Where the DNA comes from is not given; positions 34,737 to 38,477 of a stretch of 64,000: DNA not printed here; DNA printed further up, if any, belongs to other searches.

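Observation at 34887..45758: Tandem giant genes encoding three paralogous ~1,100-aa units, each ending in a 3-helix membrane bundle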

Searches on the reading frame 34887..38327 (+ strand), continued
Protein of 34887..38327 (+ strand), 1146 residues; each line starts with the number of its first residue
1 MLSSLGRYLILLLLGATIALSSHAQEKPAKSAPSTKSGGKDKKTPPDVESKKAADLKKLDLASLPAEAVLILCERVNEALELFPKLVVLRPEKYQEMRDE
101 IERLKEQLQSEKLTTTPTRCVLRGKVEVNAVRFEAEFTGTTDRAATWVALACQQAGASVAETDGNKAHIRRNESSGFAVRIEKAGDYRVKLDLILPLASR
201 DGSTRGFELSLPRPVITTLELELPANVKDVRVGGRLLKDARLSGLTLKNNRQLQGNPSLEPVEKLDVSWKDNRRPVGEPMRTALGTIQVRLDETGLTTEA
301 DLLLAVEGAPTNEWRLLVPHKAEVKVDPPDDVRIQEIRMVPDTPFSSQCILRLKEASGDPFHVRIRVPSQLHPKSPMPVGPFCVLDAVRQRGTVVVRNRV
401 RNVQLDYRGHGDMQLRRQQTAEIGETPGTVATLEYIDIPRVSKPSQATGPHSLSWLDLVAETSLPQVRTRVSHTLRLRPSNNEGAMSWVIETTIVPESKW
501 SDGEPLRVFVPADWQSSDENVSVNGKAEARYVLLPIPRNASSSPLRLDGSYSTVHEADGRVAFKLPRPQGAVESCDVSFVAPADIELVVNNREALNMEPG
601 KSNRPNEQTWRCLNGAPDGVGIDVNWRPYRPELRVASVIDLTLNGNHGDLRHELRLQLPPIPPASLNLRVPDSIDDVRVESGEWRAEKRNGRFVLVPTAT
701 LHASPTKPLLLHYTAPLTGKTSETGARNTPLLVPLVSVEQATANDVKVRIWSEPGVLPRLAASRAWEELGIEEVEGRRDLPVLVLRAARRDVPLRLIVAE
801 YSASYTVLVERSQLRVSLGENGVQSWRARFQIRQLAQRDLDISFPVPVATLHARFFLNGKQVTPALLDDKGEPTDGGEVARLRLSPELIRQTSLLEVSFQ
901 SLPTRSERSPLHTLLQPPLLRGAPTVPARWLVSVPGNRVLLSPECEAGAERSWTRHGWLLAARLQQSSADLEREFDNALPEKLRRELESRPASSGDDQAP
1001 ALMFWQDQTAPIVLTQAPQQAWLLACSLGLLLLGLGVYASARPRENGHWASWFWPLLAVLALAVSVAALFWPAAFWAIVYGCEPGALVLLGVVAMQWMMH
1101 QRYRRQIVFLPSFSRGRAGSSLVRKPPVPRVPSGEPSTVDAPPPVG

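Call 45: search_protein_representatives(alignment_id=A1)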
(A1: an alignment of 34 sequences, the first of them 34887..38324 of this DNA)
Query: 34 sequences, 1148 profile positions. Proteins with E-value up to 0.001 (for the whole library): 2701; up to 1e-10: 1834; up to 1e-30: 776. The best 150 are listed.
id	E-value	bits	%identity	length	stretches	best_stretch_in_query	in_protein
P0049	0.0e+00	1733.9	-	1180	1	1-1144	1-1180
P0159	0.0e+00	1462.2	-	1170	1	1-1146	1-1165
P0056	0.0e+00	1394.3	-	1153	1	10-1145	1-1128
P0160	0.0e+00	1334.9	-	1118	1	53-1146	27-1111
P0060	0.0e+00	1239.8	-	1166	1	6-1147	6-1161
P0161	0.0e+00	1226.6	-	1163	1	14-1145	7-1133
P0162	0.0e+00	1196.5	-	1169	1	59-1146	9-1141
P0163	0.0e+00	1172.6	-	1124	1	45-1146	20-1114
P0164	0.0e+00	1166.8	-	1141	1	1-1146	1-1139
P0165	0.0e+00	1165.8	-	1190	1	34-1145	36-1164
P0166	0.0e+00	1135.5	-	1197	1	1-1142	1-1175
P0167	0.0e+00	1133.1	-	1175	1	51-1146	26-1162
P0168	0.0e+00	1114.3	-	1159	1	51-1145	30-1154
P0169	0.0e+00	1106.3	-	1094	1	51-1143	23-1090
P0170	0.0e+00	1097.4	-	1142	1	7-1146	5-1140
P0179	0.0e+00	1030.7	-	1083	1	86-1146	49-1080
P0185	4.8e-294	995.1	-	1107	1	53-1146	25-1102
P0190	1.3e-286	970.5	-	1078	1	60-1146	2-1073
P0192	3.2e-285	965.9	-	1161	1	14-1146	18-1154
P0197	2.1e-282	956.6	-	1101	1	60-1146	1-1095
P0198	2.5e-282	956.3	-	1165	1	41-1146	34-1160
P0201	3.9e-280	949.1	-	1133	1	90-1146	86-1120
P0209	3.2e-274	929.5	-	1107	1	61-1145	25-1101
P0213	1.1e-270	917.8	-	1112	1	90-1143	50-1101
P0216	1.0e-263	894.7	-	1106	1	49-1146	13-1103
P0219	2.6e-261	886.7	-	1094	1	60-1146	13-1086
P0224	2.2e-258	877.0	-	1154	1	4-1145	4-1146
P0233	1.2e-249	848.1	-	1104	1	82-1146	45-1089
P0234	1.7e-248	844.3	-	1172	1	87-1146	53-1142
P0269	9.6e-227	772.2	-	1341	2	428-1117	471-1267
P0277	2.0e-218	744.7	-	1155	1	80-1146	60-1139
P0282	2.3e-211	721.3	-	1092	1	114-1146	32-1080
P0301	6.9e-190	650.2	-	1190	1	43-1146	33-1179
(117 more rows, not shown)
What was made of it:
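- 34887..38327 (+): Gene 1 = unit U1 (1146 aa). 2701 clusters at 50% identity with E<=1e-3 and 776 with E<=1e-30 in the exhaustive search (call 45).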

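Call 46: find_related_loci(query=A1, collection=genome_contigs, flank=10000)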
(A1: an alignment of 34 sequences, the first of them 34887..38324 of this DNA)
Query A1 (1146 aa) in genome_contigs; peptide patterns used: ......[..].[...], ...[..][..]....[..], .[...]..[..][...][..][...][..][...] (x = any residue, [..] = any of these).
232 stretches matched a pattern; 47 encode a relative of the query (tblastn E <= 1e-3); 44 distinct loci.
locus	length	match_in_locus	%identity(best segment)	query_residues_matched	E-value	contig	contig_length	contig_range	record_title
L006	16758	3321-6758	93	1-1146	0e+0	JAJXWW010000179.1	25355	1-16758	MAG: Planctomycetota bacterium isolate BP6.bin110 NODE_2625_length_25355_cov_3.626645, whole genome shotgun sequence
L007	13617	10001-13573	51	1-1144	0e+0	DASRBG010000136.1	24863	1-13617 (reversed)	MAG TPA_asm: Gemmataceae bacterium isolate SMAG_U9921 k141_243865, whole genome shotgun sequence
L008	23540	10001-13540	49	1-1144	0e+0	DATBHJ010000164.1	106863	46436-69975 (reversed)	MAG TPA_asm: Gemmataceae bacterium isolate SMAG_U3862 k141_1658851, whole genome shotgun sequence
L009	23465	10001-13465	51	1-1141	0e+0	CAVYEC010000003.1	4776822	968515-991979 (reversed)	MAG: uncultured Planctomycetota bacterium isolate MFD09603.bin.2.111 genome assembly, contig: contig_1823, whole genome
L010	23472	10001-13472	57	1-1143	0e+0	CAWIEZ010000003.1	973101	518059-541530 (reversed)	MAG: uncultured Planctomycetota bacterium isolate MFD09603.bin.2.22 genome assembly, contig: contig_30023, whole genome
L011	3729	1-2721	50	250-1143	0e+0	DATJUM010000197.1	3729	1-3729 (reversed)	MAG TPA_asm: Rhizomicrobium sp. isolate SMAG_U15046 k141_3667394, whole genome shotgun sequence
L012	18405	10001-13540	49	1-1144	0e+0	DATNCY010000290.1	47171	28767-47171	MAG TPA_asm: Gemmataceae bacterium isolate SMAG_U11228 k141_2497531, whole genome shotgun sequence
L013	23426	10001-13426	51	33-1144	0e+0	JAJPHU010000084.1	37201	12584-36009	MAG: Planctomycetota bacterium isolate Centralia_MAG_199 k107_12919716, whole genome shotgun sequence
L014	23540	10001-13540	52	1-1144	0e+0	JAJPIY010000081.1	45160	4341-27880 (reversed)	MAG: Planctomycetota bacterium isolate Centralia_MAG_388 k107_10497776, whole genome shotgun sequence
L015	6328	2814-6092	34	61-1146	1e-160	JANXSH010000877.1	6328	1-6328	MAG: Planctomycetia bacterium isolate 336R_metabat_93 336R_k141_2226392, whole genome shotgun sequence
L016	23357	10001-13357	35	6-1146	9e-158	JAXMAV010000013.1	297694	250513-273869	MAG: Gemmataceae bacterium isolate STL-PLA19 C3.136.fa-13, whole genome shotgun sequence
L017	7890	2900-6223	36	57-1146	6e-151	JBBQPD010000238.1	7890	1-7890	MAG: Gemmatales bacterium isolate Co_metawrap_129 Cmw_129_k141_22874756_length_7890_cov_8.0000, whole genome shotgun seq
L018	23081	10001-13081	36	87-1146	1e-149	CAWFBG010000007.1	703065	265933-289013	MAG: uncultured Planctomycetaceae bacterium isolate MFD09286.bin.1.1 genome assembly, contig: contig_17776, whole genome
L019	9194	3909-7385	33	9-1143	6e-137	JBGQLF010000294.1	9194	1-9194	MAG: Gemmataceae bacterium isolate OBJ2_061818_050_44 k141_3921279_length_9194_cov_8.0000, whole genome shotgun sequence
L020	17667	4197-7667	52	1-1144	0e+0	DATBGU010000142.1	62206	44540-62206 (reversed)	MAG TPA_asm: Gemmataceae bacterium isolate SMAG_U3846 k141_4646304, whole genome shotgun sequence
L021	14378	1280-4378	34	86-1146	5e-144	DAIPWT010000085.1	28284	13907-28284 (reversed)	MAG TPA_asm: Gemmataceae bacterium isolate CTOTU41487 NODE_1243_length_28284_cov_11.701406, whole genome shotgun sequenc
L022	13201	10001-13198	34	59-1124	6e-129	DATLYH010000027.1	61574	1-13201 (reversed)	MAG TPA_asm: Gemmataceae bacterium isolate SMAG_U13267 k141_42697, whole genome shotgun sequence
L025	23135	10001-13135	33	58-1146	3e-121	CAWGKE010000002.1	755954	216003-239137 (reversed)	MAG: uncultured Planctomycetaceae bacterium isolate MFD05705.bin.2.110 genome assembly, contig: contig_14530, whole geno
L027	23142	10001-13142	35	87-1145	3e-126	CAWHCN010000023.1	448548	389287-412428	MAG: uncultured Planctomycetota bacterium isolate MFD00731.bin.2.201 genome assembly, contig: contig_67699, whole genome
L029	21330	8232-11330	26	1-1070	3e-69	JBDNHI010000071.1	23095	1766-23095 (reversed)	MAG: Gemmataceae bacterium isolate concoct.25.ELB k141_330961, whole genome shotgun sequence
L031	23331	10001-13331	38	9-1142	1e-71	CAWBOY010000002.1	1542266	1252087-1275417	MAG: uncultured Planctomycetaceae bacterium isolate MFD09671.bin.1.56 genome assembly, contig: contig_9583, whole genome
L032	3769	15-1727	36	622-1146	3e-66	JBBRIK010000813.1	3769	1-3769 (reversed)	MAG: Gemmatales bacterium isolate Co_metawrap_2780 Cmw_2780_k141_9481776_length_3769_cov_5.0000, whole genome shotgun se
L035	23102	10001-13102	32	87-1146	4e-108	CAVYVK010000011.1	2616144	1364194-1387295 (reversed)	MAG: uncultured Planctomycetaceae bacterium isolate MFD03399.bin.2.103 genome assembly, contig: contig_4951, whole genom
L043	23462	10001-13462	36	51-1146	7e-55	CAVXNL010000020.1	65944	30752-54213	MAG: uncultured Planctomycetaceae bacterium isolate MFD00731.bin.2.216 genome assembly, contig: contig_85034, whole geno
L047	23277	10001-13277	39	9-1142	8e-41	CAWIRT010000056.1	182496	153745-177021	MAG: uncultured Acidobacteriaceae bacterium isolate MFD00964.bin.2.105 genome assembly, contig: contig_88608, whole geno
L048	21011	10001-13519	31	28-1146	3e-115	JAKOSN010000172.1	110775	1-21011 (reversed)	MAG: Planctomycetota bacterium isolate all_metabat.105_sub k201_793462, whole genome shotgun sequence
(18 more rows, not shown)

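Call 56: search_protein_families(library=pfam, proteins=[P0269], max_evalue=0.1)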
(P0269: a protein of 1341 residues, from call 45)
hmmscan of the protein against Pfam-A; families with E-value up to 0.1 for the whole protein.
P0269 (1341 aa): 0 families

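Call 73: search_protein_families(library=pfam, proteins=[L029:4883-6643:+, L031:8215-9687:+, L029:6646-8001:-, L029:18662-20797:+], max_evalue=0.01)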
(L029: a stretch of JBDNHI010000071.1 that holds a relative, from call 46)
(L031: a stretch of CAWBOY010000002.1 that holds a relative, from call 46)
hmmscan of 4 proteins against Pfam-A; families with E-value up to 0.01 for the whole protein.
L029:4883-6643:+ (587 aa): 2 families
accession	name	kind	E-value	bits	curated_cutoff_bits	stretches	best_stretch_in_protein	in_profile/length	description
PF13231.12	PMT_2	-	1.7e-12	48.3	26.1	1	75-227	1-148/160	Dolichyl-phosphate-mannose-protein mannosyltransferase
PF02366.24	PMT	-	1.9e-09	37.9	22.7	1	49-251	34-236/245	Dolichyl-phosphate-mannose-protein mannosyltransferase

L031:8215-9687:+ (491 aa): 1 family
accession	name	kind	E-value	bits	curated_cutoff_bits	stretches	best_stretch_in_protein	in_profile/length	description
PF13231.12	PMT_2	-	1.1e-15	58.6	26.1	1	64-228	2-155/160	Dolichyl-phosphate-mannose-protein mannosyltransferase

L029:6646-8001:- (452 aa): 3 families
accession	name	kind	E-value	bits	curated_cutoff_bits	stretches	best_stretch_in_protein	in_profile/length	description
PF13229.12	Beta_helix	-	1.1e-20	74.3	25.9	2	279-449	2-156/158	Right handed beta helix region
PF12708.12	Pect-lyase_RHGA_epim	-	1.9e-15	57.7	27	1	3-46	3-51/213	Rhamnogalacturonase A/epimerase, pectate lyase-like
PF05048.19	NosD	-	4.6e-09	36.5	23.6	1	117-247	62-182/212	Periplasmic copper-binding protein (NosD)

L029:18662-20797:+ (712 aa): 4 families
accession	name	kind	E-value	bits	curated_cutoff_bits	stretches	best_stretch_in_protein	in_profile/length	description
PF02737.24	3HCDH_N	-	1.5e-38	132.9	22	1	318-496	1-179/180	3-hydroxyacyl-CoA dehydrogenase, NAD binding domain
PF00725.27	3HCDH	-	1.8e-18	67.3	22.1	1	499-593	1-97/97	3-hydroxyacyl-CoA dehydrogenase, C-terminal domain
PF00378.25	ECH_1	-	1.2e-17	64.6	27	1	34-225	18-204/251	Enoyl-CoA hydratase/isomerase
PF16113.10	ECH_2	-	1.8e-05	24.8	27.2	1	42-203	21-180/335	Enoyl-CoA hydratase/isomerase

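Call 74: find_related_loci(query=A1, collection=metagenome_contigs, flank=10000)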
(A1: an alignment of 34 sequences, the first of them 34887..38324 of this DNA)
Query A1 (1146 aa) in metagenome_contigs; peptide patterns used: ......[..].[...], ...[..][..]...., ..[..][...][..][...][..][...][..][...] (x = any residue, [..] = any of these).
558 stretches matched a pattern; 38 encode a relative of the query (tblastn E <= 1e-3); 37 distinct loci.
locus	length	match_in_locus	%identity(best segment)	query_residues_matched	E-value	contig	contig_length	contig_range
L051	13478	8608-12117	54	1-1145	0e+0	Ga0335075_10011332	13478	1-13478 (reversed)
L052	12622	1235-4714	54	1-1144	0e+0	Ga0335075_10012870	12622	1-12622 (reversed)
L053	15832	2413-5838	51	33-1144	0e+0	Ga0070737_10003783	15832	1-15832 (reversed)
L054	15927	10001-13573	51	1-1144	0e+0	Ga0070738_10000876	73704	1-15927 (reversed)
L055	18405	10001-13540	49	1-1144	0e+0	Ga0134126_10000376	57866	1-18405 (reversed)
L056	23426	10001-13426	51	33-1144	0e+0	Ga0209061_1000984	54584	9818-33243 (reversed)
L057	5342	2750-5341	50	1-826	0e+0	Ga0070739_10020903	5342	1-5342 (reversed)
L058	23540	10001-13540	52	1-1144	0e+0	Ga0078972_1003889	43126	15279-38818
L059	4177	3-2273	47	409-1144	0e+0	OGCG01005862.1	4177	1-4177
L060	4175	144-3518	36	44-1142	3e-161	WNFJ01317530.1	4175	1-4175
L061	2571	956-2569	51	1-532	2e-159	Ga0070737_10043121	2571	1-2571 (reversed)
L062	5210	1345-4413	34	89-1142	2e-148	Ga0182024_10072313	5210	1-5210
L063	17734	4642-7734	36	85-1146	1e-142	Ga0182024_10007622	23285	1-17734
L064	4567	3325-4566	55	1-407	3e-122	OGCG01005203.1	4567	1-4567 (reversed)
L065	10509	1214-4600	31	60-1145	4e-116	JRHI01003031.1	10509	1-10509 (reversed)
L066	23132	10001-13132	34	87-1143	1e-119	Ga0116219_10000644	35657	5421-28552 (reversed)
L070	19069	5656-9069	32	4-1144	4e-137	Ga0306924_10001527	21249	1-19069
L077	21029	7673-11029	29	32-1142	4e-103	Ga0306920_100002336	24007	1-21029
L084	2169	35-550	38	953-1146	3e-17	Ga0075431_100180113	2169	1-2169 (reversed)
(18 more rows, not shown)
